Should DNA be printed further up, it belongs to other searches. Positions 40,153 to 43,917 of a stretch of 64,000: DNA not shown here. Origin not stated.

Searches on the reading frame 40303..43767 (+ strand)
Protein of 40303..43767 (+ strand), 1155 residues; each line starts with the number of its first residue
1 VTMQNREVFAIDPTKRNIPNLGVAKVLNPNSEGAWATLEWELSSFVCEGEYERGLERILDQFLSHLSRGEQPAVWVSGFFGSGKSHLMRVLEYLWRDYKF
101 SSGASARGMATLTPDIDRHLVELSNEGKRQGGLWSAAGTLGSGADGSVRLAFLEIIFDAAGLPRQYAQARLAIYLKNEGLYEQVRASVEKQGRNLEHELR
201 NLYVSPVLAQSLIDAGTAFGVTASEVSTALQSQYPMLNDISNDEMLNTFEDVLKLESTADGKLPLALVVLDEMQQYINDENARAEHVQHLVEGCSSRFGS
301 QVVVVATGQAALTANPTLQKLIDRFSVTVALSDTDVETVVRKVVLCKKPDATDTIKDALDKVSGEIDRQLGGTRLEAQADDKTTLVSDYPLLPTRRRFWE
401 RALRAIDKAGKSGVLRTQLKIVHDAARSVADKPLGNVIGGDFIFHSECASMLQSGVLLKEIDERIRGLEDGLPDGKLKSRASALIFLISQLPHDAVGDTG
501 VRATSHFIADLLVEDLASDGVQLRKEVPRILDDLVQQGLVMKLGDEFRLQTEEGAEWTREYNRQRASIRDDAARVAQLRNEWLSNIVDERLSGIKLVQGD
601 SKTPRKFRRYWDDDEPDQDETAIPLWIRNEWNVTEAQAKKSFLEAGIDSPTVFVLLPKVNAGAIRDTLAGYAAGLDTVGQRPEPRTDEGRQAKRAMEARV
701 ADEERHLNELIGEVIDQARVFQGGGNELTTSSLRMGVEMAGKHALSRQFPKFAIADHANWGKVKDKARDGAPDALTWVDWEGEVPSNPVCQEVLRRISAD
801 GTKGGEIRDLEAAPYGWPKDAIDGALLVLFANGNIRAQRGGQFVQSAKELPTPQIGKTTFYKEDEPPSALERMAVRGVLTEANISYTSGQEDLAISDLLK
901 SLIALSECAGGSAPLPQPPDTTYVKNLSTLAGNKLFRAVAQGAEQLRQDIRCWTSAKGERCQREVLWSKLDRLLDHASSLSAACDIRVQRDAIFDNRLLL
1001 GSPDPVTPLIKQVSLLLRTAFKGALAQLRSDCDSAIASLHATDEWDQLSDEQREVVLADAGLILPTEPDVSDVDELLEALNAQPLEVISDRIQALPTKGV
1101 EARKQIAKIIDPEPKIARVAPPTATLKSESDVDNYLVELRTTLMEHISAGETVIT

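Call 4: search_protein_families(library=padloc, proteins=[window:40303-43767:+], max_evalue=0.001)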
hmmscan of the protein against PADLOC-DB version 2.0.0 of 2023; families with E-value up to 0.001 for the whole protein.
window:40303-43767:+ (1155 aa): 11 families
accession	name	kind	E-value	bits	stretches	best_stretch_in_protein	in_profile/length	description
PDLC02489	BrxC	-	0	1288.3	1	3-1154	1-1145/1146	BrxC-PglY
PDLC02471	BrxC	-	4.1e-37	125.9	1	13-848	10-842/1190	BrxC-PglY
PDLC02479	BrxC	-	1.8e-33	113.9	1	36-845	25-830/1172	BrxC-PglY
PDLC02483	BrxC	-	4.6e-21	72.5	2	22-425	18-429/1212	BrxC-PglY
PDLC02486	BrxC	-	1.7e-14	50.7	1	241-566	253-571/1207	BrxC-PglY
PDLC02491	BrxC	-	2.2e-14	50.6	2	41-107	36-108/794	BrxC-PglY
PDLC02484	BrxC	-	1.5e-09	34.4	1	267-556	268-574/1186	BrxC-PglY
PDLC02476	BrxC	-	1.8e-09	33.8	1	66-557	61-551/1180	BrxC-PglY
PDLC02493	BrxC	-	4.8e-09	32.8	1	41-98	33-87/1215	BrxC-PglY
PDLC02488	BrxC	-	7.4e-09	32.1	1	39-119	32-107/1240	BrxC-PglY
PDLC02474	BrxC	-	9.1e-05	18.6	0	238-397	238-411/1223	BrxC-PglY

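Call 5: search_protein_families(library=ncbifam, proteins=[window:40303-43767:+], max_evalue=0.001)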
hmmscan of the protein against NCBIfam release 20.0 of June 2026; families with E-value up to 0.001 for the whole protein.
window:40303-43767:+ (1155 aa): 1 family
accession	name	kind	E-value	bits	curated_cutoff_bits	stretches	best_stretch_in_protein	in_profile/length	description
NF033441.0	BREX_BrxC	hypoth_equivalog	1.3e-211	705.9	400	1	4-1144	1-1173/1173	BREX system P-loop protein BrxC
